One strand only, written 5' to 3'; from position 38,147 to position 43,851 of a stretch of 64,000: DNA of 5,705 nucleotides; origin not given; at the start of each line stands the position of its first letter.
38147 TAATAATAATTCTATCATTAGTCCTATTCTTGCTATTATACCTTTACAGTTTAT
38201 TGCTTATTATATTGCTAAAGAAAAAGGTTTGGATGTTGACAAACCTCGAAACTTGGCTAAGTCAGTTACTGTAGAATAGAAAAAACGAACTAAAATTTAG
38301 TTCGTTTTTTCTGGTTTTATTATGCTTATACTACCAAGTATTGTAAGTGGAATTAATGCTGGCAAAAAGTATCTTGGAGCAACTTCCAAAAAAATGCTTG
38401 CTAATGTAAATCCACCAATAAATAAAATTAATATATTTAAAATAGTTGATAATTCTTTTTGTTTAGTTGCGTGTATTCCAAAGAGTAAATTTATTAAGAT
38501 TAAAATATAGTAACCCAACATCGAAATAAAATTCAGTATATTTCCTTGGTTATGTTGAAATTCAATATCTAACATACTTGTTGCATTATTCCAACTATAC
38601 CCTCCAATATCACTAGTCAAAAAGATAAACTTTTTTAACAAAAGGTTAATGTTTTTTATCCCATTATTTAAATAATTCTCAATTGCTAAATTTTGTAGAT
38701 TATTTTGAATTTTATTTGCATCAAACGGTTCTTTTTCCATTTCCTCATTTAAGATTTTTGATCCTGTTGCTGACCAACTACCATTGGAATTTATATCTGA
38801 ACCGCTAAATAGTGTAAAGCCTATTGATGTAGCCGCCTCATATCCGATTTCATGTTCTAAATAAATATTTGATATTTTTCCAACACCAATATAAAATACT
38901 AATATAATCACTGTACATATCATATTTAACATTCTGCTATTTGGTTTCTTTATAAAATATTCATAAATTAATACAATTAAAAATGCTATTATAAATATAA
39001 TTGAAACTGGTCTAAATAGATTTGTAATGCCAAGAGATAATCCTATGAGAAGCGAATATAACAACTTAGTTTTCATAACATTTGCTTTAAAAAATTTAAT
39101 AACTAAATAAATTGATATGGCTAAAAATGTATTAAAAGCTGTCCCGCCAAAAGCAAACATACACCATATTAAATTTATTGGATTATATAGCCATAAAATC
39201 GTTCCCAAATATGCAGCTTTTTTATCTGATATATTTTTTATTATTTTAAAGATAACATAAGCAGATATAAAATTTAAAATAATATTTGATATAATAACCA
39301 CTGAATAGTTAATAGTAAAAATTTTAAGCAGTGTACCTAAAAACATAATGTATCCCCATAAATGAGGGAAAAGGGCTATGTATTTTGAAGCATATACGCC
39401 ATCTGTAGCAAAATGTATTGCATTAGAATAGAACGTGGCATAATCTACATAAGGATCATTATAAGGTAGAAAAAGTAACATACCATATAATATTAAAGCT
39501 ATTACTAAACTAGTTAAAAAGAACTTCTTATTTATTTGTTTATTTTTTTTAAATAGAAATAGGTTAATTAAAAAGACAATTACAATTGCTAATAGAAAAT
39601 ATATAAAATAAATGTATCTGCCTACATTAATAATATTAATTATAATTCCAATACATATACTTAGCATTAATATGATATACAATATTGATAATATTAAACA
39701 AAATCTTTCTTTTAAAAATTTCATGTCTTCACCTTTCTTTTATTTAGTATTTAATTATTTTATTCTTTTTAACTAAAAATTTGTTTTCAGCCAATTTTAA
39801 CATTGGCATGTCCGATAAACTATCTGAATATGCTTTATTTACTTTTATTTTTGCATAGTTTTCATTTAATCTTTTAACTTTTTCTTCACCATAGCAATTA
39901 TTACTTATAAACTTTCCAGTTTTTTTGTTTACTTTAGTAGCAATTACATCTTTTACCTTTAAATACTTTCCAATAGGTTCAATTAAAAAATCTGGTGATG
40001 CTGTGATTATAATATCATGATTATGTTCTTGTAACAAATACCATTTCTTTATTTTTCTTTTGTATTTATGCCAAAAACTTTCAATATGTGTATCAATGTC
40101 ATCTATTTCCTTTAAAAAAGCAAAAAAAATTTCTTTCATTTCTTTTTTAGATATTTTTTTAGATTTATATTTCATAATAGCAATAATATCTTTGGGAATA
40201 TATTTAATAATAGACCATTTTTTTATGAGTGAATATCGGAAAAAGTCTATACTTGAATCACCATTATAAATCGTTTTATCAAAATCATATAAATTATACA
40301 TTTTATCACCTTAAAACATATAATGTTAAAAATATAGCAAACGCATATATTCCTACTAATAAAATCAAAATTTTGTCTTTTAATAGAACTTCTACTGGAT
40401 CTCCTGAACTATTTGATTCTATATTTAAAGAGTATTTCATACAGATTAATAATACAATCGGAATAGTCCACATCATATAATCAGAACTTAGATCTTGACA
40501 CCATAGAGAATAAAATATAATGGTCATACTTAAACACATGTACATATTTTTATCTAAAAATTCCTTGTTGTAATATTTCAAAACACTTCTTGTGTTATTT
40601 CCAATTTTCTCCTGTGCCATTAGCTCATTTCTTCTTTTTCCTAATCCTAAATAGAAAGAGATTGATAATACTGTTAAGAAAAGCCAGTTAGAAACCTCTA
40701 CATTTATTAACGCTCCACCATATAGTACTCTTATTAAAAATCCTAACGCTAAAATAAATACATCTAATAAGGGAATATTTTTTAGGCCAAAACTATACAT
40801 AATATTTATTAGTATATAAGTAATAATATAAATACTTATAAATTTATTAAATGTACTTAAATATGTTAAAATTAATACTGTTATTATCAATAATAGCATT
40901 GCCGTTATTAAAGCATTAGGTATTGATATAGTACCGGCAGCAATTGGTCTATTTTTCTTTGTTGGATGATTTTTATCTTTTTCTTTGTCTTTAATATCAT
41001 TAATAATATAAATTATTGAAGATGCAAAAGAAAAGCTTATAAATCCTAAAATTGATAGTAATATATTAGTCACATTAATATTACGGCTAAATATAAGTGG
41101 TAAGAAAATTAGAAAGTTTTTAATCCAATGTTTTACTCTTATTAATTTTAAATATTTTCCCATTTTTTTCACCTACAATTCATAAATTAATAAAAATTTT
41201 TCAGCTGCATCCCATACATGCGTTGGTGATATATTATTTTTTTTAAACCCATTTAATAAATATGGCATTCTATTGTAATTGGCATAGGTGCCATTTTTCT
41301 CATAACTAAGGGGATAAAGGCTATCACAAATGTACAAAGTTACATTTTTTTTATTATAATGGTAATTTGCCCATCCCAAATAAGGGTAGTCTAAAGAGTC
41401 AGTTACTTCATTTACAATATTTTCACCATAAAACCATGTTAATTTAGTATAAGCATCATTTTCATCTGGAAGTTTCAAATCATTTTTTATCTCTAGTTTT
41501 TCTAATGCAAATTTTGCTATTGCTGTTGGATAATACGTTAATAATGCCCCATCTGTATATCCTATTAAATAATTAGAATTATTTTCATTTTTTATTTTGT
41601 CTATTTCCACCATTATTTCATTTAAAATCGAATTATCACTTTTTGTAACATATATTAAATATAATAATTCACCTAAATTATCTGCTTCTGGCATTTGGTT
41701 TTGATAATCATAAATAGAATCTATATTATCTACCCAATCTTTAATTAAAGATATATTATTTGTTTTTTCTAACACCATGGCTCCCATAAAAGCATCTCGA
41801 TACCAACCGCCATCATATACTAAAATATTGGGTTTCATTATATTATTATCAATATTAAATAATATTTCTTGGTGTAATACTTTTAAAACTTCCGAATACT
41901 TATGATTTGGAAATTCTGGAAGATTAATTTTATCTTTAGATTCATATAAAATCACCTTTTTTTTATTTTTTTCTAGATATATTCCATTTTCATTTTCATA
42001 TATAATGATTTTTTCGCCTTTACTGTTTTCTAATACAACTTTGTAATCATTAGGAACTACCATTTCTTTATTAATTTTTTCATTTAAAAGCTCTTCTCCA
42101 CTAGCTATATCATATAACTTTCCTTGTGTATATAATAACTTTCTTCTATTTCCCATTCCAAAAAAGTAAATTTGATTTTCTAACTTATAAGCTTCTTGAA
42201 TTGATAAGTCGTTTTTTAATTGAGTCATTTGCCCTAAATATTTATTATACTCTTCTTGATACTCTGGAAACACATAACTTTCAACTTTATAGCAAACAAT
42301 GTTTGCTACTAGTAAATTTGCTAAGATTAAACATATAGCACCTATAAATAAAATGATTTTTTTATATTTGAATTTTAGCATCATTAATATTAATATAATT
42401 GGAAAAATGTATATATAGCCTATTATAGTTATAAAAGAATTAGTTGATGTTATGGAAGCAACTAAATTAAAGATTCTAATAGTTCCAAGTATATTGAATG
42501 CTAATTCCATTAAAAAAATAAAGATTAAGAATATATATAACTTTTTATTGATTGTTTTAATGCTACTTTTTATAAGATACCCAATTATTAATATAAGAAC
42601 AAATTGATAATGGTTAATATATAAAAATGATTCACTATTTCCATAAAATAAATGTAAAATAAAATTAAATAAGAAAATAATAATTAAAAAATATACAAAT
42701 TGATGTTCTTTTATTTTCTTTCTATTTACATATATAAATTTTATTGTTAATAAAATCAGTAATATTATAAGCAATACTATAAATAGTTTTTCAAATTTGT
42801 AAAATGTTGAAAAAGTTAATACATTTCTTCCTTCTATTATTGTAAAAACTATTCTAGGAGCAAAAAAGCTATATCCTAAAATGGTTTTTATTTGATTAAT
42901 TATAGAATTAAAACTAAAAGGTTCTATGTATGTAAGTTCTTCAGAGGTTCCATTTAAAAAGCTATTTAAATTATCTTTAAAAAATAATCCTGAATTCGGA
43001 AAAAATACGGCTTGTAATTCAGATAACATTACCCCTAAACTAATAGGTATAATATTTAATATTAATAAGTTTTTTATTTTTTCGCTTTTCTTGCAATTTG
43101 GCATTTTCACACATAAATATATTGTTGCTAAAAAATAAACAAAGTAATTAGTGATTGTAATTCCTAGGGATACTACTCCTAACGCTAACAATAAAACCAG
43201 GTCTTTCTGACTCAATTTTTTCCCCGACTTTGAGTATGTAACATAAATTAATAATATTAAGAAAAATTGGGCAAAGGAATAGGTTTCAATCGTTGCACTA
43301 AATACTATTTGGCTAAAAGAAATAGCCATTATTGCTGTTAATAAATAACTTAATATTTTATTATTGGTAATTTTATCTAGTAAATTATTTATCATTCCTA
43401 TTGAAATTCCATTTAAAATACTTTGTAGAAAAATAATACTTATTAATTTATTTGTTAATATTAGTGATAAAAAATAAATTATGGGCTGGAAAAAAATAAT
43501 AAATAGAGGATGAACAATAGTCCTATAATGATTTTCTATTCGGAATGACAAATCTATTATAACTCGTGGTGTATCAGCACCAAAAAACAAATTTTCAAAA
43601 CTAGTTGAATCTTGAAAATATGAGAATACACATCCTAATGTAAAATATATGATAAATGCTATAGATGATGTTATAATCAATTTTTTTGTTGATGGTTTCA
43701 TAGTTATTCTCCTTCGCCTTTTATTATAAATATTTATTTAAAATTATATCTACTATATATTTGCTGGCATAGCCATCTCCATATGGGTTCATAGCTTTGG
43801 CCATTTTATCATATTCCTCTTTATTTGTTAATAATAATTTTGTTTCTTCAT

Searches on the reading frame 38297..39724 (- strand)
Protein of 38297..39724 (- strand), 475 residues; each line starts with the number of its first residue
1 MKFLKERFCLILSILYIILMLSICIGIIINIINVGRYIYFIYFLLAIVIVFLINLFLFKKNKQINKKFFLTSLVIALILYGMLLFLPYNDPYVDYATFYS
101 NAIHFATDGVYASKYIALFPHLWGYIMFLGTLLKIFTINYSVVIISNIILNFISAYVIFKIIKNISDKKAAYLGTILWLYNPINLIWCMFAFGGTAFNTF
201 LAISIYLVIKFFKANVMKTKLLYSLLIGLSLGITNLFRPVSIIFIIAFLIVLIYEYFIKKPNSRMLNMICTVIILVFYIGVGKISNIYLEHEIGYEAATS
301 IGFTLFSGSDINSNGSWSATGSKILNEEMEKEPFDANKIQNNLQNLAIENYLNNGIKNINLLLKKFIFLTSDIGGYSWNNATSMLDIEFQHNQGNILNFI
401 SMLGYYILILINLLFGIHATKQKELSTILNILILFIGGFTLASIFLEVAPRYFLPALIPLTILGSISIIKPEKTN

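Call 11: search_protein_families(library=pfam, proteins=[window:38297-39724:-], max_evalue=0.001)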
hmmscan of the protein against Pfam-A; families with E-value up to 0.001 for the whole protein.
window:38297-39724:- (475 aa): 1 family
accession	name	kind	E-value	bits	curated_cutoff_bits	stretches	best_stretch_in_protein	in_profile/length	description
PF13231.12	PMT_2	-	4.5e-08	33.9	26.1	1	129-276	10-152/160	Dolichyl-phosphate-mannose-protein mannosyltransferase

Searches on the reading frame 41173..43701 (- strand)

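Call 11: search_protein_families(library=pfam, proteins=[window:41173-43701:-], max_evalue=0.001)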
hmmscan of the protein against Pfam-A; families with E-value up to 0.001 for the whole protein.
window:41173-43701:- (842 aa): 1 family
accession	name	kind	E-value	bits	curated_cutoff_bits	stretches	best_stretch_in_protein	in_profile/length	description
PF19558.4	DUF6080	-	3.9e-05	22.9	27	1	56-230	70-244/447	Family of unknown function (DUF6080)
